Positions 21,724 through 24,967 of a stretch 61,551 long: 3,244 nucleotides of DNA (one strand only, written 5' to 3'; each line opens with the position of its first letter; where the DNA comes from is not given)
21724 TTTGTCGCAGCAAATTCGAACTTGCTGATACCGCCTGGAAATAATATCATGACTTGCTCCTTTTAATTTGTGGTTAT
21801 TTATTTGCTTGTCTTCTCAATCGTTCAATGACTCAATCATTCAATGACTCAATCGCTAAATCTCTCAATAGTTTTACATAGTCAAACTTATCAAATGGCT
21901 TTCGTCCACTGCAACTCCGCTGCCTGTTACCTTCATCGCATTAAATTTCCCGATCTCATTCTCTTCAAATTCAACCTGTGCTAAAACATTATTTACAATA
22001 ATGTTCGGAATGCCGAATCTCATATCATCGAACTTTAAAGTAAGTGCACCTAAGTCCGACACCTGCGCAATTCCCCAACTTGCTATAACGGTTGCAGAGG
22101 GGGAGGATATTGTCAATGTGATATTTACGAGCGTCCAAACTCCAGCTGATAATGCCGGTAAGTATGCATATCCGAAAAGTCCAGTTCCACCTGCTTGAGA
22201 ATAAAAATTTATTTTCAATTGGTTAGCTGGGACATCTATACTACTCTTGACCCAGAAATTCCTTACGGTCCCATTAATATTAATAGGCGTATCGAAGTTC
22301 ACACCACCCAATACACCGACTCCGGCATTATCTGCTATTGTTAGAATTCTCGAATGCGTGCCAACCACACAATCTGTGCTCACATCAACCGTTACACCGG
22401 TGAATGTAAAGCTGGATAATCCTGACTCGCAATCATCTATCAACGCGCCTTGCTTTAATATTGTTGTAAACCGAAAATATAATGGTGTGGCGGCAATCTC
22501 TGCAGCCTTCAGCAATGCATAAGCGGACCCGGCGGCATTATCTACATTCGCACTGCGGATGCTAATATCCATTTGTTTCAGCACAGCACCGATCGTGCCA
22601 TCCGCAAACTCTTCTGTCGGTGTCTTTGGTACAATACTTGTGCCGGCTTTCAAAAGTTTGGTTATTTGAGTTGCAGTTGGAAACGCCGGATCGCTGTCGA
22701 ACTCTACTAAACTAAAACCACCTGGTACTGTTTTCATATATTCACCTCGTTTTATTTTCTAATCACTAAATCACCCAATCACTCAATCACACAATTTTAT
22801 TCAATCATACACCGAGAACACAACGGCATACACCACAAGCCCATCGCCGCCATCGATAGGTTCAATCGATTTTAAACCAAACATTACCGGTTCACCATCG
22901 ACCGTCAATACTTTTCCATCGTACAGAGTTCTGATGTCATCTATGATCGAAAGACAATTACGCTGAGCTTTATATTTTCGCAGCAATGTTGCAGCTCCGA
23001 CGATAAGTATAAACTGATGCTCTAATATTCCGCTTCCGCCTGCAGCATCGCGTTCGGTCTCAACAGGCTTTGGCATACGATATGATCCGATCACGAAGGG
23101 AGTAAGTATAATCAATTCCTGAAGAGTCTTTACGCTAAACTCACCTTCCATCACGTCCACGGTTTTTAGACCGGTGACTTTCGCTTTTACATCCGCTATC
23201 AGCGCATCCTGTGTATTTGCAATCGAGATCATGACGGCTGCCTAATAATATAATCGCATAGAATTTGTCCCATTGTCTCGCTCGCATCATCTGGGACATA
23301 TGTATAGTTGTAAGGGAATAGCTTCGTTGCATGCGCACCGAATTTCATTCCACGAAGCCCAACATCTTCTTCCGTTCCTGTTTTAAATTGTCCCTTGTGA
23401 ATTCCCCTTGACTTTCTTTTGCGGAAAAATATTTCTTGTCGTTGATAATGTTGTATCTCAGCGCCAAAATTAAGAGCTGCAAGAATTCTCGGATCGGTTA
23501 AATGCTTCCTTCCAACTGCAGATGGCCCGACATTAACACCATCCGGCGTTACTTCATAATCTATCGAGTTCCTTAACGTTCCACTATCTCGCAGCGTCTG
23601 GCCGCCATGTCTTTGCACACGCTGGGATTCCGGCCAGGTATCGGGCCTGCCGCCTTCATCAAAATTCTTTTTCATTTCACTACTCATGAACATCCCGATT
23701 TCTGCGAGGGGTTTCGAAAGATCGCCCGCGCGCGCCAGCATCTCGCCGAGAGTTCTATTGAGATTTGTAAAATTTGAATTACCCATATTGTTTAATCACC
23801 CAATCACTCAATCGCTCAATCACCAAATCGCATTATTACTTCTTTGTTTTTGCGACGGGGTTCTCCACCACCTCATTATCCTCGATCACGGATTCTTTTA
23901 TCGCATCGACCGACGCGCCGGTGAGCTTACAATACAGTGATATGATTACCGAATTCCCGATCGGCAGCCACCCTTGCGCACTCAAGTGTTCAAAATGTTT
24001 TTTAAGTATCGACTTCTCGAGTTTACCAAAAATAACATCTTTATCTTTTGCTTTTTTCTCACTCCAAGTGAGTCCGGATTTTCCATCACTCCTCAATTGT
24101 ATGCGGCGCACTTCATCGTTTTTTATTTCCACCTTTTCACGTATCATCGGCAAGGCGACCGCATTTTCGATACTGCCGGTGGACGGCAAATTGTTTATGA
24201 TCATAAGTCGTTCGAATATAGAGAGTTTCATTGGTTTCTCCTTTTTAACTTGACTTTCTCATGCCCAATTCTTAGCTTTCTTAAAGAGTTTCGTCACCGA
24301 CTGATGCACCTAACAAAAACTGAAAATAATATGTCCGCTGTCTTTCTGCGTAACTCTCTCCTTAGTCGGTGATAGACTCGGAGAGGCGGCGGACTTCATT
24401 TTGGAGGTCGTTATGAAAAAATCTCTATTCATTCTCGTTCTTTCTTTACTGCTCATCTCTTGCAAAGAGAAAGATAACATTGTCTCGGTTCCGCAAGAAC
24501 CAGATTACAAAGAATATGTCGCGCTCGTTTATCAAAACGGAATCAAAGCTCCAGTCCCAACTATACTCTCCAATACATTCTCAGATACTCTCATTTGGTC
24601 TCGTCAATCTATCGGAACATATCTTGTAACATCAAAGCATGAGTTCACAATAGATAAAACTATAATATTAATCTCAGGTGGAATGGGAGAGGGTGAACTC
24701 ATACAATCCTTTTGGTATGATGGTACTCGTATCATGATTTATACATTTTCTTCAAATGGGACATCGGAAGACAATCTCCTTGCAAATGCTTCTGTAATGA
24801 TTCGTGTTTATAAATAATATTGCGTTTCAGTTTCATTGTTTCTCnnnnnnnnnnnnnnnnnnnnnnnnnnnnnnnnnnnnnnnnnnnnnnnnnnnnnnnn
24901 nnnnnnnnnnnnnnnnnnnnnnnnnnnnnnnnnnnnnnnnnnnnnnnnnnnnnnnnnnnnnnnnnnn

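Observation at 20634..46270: Eleven strand-locked (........)n octamer arrays punctuate the prophage at gene junctions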

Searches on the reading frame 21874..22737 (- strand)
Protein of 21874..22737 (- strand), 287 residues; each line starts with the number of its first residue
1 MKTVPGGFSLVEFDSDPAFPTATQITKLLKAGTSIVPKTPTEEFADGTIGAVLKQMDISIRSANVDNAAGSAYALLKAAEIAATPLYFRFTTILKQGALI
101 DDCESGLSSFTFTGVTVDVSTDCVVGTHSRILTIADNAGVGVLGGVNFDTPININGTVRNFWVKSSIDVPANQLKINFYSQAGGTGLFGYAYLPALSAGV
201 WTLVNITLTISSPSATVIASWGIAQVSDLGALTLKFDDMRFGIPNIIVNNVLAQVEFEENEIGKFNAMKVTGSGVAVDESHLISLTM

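Call 7: search_protein_families(library=pfam, proteins=[window:21874-22737:-], max_evalue=0.01)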
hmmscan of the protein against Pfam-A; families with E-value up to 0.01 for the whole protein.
window:21874-22737:- (287 aa): 0 families

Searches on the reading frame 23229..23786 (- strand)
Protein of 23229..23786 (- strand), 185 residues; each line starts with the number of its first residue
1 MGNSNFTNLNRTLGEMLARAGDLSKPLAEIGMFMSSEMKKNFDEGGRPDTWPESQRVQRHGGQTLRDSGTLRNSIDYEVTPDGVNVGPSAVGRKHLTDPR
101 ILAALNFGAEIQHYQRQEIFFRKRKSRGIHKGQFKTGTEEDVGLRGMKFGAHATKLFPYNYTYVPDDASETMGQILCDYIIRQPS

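Call 20: find_homologous_proteins(query=window:23229-23786:-, max_evalue=1e-10)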
Query window:23229-23786:- (185 aa): 21 proteins with E <= 1e-10 among 56 candidates.
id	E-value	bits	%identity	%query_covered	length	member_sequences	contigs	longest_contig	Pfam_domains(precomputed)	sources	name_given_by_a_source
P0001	1.1e-121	421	100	100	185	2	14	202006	PF05069.19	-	-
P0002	3.5e-48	182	49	97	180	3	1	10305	PF05069.19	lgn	-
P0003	4.1e-48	182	49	98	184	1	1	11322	PF05069.19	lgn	-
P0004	5.0e-46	175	48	98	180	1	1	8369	-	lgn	-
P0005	6.9e-43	165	45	98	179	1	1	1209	PF05069.19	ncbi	-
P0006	1.4e-42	164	47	98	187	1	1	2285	PF05069.19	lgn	-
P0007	7.9e-36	142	44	99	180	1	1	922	PF05069.19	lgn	-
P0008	6.2e-33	132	41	98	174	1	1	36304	-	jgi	jgi:hypothetical protein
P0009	4.9e-32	129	45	98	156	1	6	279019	PF05069.19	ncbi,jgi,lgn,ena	ncbi:MAG: phage virion morphogenesis protein [Bacteroidota bacterium]|jgi:phage gpG-like protein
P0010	5.8e-31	126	42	98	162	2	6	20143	PF05069.19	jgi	jgi:phage gpG-like protein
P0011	9.0e-31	125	45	98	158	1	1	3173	PF05069.19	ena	-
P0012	3.4e-30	123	39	98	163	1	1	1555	PF05069.19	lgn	-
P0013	2.8e-29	120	41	94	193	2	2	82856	PF05069.19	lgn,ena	-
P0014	3.2e-24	104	45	64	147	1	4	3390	PF05069.19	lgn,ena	-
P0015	1.0e-23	102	34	95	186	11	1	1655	-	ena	-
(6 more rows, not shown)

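Call 21: find_encoding_contigs(protein=P0002, flank=10000, max_places=2)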
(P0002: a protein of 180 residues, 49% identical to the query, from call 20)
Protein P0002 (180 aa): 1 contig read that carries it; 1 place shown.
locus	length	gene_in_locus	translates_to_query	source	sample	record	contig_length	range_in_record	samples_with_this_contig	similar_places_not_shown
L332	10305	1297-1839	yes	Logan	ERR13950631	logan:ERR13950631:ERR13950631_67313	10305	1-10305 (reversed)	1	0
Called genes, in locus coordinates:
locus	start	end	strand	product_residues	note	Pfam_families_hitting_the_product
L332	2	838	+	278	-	?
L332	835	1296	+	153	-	-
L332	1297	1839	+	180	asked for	PF05069:Phage_tail_S (faint)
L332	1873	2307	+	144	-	-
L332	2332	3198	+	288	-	-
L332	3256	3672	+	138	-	-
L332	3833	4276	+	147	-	-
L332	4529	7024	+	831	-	-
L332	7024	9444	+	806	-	-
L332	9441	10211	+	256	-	-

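Call 22: find_encoding_contigs(protein=P0003, flank=10000, max_places=2)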
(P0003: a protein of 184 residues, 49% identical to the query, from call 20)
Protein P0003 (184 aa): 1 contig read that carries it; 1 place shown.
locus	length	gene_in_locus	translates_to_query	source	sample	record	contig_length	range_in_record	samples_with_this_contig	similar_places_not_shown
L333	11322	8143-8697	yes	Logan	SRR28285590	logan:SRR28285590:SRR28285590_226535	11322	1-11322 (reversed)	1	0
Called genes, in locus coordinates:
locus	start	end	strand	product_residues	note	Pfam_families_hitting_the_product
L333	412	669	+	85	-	-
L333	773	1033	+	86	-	-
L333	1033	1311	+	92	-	-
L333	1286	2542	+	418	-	PF10123:Mu-like_Pro_N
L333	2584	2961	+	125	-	PF09956:Phage_cement_2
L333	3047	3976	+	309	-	PF03864:Phage_cap_E (weak)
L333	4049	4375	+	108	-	-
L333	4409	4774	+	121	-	-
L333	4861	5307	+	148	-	PF07030:Phage_Mu_Gp36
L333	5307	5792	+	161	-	-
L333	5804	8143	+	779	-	PF05048:NosD (faint)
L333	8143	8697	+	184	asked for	PF05069:Phage_tail_S (faint)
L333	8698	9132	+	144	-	-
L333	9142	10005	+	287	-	-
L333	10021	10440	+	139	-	-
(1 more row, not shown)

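Call 23: find_encoding_contigs(protein=P0009, flank=10000, max_places=3)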
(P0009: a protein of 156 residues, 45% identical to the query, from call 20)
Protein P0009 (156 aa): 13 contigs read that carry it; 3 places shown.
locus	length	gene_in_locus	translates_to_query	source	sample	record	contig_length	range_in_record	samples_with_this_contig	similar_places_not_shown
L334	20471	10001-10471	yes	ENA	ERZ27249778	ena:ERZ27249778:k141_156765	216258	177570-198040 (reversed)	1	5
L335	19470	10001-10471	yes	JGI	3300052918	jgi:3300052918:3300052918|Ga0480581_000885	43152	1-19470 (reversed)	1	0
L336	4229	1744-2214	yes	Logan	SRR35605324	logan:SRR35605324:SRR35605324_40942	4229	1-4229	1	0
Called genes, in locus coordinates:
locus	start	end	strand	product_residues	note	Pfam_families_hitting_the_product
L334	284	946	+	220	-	PF01832:Glucosaminidase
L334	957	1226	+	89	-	-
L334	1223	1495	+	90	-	-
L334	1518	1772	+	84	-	-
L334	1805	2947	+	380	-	PF10123:Mu-like_Pro_N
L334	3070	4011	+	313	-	-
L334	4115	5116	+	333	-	PF10124:Mu-like_gpT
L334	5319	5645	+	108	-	-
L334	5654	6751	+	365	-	-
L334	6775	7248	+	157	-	PF07030:Phage_Mu_Gp36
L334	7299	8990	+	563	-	-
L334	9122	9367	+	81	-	-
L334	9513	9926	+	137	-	-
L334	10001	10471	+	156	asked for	PF05069:Phage_tail_S (weak)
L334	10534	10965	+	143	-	-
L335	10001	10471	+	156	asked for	PF05069:Phage_tail_S (weak)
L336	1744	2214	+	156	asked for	PF05069:Phage_tail_S (weak)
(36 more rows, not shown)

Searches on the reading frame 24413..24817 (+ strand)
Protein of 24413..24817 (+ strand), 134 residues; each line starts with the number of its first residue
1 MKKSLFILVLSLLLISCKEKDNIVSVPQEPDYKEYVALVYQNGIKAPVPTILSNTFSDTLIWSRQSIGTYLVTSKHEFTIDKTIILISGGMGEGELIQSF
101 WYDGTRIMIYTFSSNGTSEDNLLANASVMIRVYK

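Call 44: search_protein_families(library=pfam, proteins=[window:24413-24817:+], max_evalue=1)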
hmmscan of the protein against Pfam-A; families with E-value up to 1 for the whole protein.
window:24413-24817:+ (134 aa): 1 family
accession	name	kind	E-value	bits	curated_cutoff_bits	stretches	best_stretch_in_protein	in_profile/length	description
PF08139.17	LPAM_1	-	0.81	10.7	20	0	1-14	1-14/18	Prokaryotic membrane lipoprotein lipid attachment site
